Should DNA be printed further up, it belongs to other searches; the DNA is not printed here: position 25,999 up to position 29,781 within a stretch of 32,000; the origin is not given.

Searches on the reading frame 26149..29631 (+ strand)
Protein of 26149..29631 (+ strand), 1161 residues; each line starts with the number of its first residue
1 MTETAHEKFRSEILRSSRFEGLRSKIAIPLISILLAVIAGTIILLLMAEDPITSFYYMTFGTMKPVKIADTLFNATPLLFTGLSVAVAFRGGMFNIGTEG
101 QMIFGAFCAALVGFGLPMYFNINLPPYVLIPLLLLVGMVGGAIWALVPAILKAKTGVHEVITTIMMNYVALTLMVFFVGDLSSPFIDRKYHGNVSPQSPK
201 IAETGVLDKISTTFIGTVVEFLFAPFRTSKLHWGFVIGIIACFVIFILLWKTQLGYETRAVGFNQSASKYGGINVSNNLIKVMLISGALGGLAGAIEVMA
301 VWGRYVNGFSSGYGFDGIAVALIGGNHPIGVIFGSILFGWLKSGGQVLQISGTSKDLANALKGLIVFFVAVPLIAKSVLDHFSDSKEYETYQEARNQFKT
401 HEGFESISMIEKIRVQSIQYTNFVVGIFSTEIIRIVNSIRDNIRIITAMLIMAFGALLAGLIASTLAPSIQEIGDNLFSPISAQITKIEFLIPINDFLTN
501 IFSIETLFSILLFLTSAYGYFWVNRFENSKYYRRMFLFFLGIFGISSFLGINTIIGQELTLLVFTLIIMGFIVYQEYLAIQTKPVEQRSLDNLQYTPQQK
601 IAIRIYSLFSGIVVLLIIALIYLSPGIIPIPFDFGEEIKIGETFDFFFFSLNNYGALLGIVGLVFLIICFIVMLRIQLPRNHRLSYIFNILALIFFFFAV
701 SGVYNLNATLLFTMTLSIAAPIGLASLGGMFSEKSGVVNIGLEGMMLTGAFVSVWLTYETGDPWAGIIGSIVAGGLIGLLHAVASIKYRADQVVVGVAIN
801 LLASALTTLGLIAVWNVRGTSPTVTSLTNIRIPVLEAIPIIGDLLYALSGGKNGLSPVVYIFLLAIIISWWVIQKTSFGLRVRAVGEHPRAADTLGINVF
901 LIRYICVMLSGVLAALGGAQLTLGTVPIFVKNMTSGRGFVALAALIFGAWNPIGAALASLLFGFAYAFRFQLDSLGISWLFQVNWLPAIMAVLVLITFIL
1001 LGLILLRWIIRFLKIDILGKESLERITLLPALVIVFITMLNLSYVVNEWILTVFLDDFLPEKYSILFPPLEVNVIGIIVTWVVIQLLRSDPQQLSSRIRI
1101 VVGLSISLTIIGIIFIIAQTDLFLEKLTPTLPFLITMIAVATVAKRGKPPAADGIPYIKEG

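Call 65: search_protein_families(library=pfam, proteins=[window:26149-29631:+])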
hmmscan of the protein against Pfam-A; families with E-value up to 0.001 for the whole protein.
window:26149-29631:+ (1161 aa): 1 family
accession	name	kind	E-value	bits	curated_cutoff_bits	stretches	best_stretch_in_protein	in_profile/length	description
PF02653.21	BPD_transp_2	-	1.2e-85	287.4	26.8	2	68-369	2-268/269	Branched-chain amino acid transport system / permease component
